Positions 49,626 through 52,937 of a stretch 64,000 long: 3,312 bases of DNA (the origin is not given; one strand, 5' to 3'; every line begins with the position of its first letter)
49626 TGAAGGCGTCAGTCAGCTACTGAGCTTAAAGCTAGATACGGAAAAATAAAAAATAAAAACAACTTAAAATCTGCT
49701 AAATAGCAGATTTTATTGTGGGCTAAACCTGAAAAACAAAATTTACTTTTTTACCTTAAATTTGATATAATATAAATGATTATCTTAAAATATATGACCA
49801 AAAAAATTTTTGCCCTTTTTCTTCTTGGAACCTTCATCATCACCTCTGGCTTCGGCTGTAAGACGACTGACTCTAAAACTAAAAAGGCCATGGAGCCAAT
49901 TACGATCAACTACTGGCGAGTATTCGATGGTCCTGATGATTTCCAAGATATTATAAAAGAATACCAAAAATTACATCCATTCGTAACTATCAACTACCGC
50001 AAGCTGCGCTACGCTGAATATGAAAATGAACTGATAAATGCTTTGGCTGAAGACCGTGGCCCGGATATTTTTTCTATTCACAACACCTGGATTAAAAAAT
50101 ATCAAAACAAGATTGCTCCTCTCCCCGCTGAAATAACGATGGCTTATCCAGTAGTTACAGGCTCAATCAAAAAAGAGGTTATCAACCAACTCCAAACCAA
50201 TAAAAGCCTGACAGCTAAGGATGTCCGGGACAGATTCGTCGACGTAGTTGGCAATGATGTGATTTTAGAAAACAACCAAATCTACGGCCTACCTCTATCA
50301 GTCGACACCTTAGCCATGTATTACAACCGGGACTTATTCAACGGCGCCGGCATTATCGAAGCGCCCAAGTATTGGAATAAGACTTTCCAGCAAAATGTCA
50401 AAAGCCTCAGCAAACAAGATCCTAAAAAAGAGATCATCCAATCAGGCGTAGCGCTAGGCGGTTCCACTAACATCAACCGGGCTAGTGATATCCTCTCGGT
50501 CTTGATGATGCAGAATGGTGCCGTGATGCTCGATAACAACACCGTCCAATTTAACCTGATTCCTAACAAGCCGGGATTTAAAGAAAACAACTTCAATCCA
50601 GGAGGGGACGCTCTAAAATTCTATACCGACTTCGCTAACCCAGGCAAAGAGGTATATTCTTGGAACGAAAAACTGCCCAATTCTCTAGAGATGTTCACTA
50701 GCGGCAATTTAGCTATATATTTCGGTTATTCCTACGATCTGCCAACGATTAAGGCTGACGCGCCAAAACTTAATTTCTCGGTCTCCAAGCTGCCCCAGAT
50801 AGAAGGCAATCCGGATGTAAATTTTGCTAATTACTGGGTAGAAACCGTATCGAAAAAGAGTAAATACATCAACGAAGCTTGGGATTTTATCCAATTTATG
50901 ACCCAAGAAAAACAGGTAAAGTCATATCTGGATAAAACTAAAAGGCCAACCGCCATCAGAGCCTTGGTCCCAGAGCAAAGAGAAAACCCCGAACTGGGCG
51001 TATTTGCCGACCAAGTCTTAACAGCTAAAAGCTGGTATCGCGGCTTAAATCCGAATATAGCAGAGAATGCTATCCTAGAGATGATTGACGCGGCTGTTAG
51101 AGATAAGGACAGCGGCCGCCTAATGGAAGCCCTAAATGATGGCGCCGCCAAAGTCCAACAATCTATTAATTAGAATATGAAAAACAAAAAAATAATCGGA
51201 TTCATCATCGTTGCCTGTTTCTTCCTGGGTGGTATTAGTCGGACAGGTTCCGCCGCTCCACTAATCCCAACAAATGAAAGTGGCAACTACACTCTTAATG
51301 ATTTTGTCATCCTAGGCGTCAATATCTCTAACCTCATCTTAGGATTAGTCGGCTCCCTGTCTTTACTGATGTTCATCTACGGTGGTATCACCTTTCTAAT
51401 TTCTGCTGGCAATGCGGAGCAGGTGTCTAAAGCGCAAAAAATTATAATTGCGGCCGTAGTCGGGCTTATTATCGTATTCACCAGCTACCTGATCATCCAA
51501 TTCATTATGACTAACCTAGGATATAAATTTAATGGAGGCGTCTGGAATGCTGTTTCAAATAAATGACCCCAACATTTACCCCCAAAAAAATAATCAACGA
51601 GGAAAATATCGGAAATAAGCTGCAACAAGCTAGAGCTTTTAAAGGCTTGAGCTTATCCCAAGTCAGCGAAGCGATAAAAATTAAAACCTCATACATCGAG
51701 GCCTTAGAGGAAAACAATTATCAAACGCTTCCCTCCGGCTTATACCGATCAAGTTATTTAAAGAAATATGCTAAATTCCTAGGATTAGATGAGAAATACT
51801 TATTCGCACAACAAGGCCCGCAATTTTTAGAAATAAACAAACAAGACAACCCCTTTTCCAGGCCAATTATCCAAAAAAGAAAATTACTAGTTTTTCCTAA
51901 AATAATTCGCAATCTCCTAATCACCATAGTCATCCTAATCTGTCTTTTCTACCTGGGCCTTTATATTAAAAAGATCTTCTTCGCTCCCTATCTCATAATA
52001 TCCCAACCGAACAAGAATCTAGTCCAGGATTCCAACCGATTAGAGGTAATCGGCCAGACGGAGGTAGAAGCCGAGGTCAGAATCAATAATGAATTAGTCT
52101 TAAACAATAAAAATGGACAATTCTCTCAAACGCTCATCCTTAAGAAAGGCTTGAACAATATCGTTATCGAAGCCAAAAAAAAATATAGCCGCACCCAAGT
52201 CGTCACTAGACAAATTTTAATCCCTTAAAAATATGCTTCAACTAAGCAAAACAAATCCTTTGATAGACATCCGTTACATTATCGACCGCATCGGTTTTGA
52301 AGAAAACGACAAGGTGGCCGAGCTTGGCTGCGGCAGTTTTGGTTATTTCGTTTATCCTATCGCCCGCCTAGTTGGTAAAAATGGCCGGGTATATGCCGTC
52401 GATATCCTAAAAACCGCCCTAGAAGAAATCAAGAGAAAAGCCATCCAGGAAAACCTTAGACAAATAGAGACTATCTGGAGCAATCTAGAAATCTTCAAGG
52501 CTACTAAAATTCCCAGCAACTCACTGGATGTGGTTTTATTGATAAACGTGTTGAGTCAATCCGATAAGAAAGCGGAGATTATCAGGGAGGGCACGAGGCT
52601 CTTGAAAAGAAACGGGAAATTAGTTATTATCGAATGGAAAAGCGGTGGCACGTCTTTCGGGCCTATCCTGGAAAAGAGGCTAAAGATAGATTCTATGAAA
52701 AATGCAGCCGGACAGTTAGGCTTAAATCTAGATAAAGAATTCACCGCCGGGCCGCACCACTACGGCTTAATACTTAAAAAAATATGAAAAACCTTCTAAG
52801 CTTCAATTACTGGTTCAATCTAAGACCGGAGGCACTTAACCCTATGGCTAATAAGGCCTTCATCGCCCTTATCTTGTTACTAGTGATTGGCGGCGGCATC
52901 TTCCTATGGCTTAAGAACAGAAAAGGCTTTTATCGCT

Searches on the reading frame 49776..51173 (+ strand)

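Call 14: search_protein_families(library=pfam, proteins=[window:49776-51173:+], max_evalue=0.0001)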
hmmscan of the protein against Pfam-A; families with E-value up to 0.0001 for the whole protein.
window:49776-51173:+ (465 aa): 2 families
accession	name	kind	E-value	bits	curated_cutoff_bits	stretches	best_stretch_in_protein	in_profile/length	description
PF01547.30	SBP_bac_1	-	1.1e-27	98.2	26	1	55-381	9-306/307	Bacterial extracellular solute-binding protein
PF13416.11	SBP_bac_8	-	3.6e-21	76.6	27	1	59-394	2-262/279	Bacterial extracellular solute-binding protein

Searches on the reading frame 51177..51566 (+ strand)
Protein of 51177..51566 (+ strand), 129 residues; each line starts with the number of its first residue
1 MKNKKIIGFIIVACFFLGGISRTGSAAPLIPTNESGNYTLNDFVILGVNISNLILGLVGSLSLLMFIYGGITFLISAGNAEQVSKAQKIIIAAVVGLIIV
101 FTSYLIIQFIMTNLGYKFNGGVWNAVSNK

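Call 14: search_protein_families(library=pfam, proteins=[window:51177-51566:+], max_evalue=0.0001)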
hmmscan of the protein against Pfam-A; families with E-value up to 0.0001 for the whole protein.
window:51177-51566:+ (129 aa): 1 family
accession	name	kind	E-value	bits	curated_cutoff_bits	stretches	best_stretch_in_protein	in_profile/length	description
PF18895.5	T4SS_pilin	-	4.3e-07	30.4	26.6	1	49-110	11-71/71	Type IV secretion system pilin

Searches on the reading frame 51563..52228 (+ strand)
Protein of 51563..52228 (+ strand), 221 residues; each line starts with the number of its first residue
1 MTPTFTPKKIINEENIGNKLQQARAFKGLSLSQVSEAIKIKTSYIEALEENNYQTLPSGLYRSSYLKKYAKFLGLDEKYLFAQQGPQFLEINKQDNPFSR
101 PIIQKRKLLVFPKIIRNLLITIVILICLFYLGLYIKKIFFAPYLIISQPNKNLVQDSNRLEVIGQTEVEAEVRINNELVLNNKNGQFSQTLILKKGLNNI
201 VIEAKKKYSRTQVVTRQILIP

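Call 14: search_protein_families(library=pfam, proteins=[window:51563-52228:+], max_evalue=0.0001)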
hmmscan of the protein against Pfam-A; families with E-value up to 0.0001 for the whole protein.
window:51563-52228:+ (221 aa): 3 families
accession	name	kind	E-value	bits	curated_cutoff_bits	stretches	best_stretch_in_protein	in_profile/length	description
PF13413.12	HTH_25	-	2.4e-20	72.5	24.6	1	20-78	2-60/62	Helix-turn-helix domain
PF12844.13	HTH_19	-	1.5e-11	44.5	30.2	1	17-85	1-63/64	Helix-turn-helix domain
PF09136.16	Glucodextran_B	-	1.1e-07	32.1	27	1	142-218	1-79/83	Glucodextranase, domain B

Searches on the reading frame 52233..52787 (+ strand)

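Call 14: search_protein_families(library=pfam, proteins=[window:52233-52787:+], max_evalue=0.0001)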
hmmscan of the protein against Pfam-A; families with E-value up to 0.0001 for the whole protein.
window:52233-52787:+ (184 aa): 6 families
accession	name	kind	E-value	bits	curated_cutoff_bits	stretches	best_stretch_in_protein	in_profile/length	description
PF13847.12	Methyltransf_31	-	9e-14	51.8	27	1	24-136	3-113/145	Methyltransferase domain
PF08241.18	Methyltransf_11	-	2.8e-12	47.6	21.2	1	30-132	2-95/95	Methyltransferase domain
PF13649.12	Methyltransf_25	-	1.8e-10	41.8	27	1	28-128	1-97/97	Methyltransferase domain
PF08242.18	Methyltransf_12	-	5.6e-09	37.1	30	1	30-130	2-98/98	Methyltransferase domain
PF01209.24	Ubie_methyltran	-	3e-08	33.8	20.1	1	15-135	38-154/233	ubiE/COQ5 methyltransferase family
PF05175.20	MTS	-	7.6e-06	26.1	23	1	23-135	30-141/170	Methyltransferase small domain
